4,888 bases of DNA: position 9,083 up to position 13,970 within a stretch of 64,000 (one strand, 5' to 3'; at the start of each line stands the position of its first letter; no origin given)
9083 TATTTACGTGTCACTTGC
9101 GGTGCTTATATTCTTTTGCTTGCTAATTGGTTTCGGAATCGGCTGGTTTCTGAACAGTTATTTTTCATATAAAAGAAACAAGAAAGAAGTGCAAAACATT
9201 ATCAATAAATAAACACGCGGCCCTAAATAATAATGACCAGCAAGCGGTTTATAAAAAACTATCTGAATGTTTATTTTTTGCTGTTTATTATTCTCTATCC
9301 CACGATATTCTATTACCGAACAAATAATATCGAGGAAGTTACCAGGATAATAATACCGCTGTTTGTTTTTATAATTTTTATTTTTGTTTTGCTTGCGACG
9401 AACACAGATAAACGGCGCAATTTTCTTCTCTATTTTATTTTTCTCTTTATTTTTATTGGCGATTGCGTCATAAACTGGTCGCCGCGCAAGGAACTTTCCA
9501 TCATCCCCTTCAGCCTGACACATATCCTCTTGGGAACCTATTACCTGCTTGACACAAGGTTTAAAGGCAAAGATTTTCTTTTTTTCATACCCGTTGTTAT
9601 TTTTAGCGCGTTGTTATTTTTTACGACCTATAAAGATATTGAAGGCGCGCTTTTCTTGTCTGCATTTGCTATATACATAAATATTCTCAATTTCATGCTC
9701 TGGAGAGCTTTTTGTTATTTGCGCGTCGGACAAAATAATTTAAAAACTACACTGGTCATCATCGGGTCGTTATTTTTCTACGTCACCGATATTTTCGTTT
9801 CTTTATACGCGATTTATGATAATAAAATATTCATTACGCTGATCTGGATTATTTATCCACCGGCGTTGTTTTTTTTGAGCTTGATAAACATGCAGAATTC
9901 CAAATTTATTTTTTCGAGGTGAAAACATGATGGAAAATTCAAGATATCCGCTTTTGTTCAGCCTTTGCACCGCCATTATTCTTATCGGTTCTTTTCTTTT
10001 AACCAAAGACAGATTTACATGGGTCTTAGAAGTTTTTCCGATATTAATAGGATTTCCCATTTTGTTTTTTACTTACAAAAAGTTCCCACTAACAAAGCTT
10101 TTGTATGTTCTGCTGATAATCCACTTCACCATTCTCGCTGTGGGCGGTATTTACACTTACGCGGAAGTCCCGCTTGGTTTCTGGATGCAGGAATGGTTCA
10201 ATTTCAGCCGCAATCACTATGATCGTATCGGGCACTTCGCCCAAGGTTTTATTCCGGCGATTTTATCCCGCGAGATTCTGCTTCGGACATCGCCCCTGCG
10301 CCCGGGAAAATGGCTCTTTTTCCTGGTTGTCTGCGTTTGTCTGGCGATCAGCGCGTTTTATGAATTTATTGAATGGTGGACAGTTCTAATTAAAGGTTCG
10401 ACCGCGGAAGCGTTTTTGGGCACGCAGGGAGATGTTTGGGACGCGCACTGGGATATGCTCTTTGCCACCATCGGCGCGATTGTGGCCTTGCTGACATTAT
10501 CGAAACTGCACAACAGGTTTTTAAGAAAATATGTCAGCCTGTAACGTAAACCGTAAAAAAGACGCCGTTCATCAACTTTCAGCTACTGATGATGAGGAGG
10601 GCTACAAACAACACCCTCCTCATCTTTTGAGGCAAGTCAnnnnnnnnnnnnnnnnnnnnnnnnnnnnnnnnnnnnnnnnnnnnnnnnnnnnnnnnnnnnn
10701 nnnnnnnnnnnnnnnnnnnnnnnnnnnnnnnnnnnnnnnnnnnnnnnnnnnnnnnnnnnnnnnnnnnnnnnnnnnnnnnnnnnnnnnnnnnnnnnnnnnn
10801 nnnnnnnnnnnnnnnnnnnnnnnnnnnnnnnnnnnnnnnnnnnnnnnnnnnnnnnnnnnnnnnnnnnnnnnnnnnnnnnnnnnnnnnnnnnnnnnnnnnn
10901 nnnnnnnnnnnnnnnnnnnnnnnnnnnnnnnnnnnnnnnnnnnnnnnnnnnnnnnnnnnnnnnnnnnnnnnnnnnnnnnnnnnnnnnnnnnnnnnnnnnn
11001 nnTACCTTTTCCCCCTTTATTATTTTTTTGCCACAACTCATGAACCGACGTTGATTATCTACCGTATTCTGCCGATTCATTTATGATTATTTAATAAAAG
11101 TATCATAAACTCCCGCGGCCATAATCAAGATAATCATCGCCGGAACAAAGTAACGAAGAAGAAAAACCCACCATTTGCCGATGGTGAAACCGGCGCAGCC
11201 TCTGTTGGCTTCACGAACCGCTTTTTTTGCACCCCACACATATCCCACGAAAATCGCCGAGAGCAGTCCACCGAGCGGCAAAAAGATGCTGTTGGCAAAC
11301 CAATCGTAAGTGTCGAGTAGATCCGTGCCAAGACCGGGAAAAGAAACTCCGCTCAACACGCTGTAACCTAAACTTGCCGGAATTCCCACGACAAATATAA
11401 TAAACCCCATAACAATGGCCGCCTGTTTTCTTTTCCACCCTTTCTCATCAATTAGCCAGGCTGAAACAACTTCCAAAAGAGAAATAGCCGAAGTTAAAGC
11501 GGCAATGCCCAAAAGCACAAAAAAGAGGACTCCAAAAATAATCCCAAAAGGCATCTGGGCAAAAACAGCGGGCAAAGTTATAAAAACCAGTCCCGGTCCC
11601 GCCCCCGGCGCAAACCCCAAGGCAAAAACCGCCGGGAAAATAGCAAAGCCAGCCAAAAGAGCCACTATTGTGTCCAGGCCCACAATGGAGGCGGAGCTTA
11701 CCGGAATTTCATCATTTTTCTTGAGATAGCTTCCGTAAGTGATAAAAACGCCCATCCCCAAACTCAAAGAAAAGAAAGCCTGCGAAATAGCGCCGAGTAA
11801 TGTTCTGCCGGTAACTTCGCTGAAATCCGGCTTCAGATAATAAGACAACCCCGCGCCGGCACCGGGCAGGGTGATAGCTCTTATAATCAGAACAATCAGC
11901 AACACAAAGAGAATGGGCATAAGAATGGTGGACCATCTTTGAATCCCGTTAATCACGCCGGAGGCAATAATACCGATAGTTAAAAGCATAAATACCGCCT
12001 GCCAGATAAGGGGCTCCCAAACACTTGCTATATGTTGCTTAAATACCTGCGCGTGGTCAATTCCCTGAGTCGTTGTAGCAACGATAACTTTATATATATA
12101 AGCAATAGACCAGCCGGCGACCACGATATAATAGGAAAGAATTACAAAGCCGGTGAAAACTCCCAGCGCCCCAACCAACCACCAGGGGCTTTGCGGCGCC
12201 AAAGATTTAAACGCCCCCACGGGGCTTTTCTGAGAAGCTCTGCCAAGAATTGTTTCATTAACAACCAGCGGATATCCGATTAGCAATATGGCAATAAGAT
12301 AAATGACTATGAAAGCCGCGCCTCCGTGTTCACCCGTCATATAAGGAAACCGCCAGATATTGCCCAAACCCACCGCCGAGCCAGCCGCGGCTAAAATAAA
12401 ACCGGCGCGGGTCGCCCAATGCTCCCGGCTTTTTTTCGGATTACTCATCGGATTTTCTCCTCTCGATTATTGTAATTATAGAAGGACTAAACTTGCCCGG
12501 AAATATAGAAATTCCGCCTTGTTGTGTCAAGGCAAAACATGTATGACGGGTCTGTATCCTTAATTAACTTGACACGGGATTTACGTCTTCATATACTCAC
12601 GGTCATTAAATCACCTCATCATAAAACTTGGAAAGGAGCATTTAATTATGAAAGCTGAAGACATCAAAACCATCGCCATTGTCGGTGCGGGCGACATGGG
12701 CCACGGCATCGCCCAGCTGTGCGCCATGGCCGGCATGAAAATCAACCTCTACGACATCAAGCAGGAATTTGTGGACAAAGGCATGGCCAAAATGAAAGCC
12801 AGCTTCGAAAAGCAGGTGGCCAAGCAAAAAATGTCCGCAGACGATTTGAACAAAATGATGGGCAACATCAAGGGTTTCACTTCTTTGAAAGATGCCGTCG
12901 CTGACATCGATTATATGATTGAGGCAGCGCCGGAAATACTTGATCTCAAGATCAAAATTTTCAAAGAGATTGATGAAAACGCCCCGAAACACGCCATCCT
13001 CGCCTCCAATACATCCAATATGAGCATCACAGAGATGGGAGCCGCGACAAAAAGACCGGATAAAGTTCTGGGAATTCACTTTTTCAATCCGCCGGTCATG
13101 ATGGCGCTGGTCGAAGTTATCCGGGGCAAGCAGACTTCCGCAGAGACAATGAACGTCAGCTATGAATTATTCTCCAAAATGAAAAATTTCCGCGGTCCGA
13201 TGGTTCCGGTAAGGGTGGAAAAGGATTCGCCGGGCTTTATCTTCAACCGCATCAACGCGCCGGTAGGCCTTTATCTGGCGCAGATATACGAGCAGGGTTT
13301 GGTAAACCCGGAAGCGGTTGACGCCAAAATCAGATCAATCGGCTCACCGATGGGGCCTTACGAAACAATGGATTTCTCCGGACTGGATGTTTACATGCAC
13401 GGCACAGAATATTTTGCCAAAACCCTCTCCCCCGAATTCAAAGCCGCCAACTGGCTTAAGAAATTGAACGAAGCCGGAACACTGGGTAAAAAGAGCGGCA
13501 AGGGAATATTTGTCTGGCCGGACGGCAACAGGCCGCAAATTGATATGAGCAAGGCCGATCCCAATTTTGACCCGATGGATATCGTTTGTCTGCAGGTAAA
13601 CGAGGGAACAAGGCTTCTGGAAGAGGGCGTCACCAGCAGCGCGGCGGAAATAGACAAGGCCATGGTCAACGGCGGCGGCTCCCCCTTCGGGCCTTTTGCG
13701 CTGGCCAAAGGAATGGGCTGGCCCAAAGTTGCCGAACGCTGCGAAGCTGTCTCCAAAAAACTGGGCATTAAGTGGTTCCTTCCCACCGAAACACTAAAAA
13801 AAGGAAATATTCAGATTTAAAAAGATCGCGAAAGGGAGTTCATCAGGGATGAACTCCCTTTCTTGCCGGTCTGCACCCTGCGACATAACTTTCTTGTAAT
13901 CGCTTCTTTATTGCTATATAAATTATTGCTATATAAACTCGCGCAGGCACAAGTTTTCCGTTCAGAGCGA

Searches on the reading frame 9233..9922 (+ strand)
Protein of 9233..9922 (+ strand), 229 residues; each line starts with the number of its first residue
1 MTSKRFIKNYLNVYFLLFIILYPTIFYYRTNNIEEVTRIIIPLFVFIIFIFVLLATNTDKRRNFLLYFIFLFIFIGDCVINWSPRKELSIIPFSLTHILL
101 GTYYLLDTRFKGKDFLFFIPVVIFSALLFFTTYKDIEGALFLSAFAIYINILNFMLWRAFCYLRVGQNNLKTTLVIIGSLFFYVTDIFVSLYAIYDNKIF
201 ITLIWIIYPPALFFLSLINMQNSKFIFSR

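Call 21: search_protein_families(library=pfam, proteins=[window:9233-9922:+], max_evalue=0.001)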
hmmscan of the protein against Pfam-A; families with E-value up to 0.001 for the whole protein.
window:9233-9922:+ (229 aa): 1 family
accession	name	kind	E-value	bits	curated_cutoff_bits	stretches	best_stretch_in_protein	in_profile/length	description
PF07947.19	YhhN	-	2.8e-11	43.9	25.6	1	42-213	7-176/182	YhhN family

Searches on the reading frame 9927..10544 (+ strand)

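Call 21: search_protein_families(library=pfam, proteins=[window:9927-10544:+], max_evalue=0.001)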
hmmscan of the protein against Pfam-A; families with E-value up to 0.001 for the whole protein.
window:9927-10544:+ (205 aa): 1 family
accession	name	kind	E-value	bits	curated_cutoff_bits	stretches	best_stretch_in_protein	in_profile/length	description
PF09997.14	DUF2238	-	1.1e-60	204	26.4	1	40-180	1-140/140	Predicted membrane protein (DUF2238)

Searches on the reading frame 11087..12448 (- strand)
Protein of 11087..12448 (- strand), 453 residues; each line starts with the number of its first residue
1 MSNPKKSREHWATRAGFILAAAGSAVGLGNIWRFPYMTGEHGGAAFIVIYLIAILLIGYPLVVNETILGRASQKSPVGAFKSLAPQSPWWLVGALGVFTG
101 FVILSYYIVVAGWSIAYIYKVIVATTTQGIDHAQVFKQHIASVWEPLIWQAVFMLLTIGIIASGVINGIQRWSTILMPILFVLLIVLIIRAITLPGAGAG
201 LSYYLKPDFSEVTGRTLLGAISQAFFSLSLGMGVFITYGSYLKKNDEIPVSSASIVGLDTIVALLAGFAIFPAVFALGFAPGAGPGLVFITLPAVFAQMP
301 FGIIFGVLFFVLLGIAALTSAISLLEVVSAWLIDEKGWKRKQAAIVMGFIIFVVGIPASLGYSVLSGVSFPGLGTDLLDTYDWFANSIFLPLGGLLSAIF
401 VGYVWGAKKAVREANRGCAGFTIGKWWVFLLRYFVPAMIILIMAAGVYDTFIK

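Call 21: search_protein_families(library=pfam, proteins=[window:11087-12448:-], max_evalue=0.001)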
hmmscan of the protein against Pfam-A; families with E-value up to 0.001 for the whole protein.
window:11087-12448:- (453 aa): 1 family
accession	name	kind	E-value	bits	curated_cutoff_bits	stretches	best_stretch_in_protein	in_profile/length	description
PF00209.24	SNF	-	1.6e-62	212.4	27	2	149-447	178-481/524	Sodium:neurotransmitter symporter family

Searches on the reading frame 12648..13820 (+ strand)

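Call 21: search_protein_families(library=pfam, proteins=[window:12648-13820:+], max_evalue=0.001)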
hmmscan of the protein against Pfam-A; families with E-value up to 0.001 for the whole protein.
window:12648-13820:+ (390 aa): 4 families
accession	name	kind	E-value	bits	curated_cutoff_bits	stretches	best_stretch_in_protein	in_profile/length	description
PF02737.24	3HCDH_N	-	5e-60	202.9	22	1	8-179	1-171/180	3-hydroxyacyl-CoA dehydrogenase, NAD binding domain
PF00725.27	3HCDH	-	6.6e-30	103.9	22.1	2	196-288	1-95/97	3-hydroxyacyl-CoA dehydrogenase, C-terminal domain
PF03446.21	NAD_binding_2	-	0.00015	22.2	21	1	8-97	1-66/161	NAD binding domain of 6-phosphogluconate dehydrogenase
PF02826.25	2-Hacid_dh_C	-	0.00039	20.3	25.1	1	7-43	37-73/178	D-isomer specific 2-hydroxyacid dehydrogenase, NAD binding domain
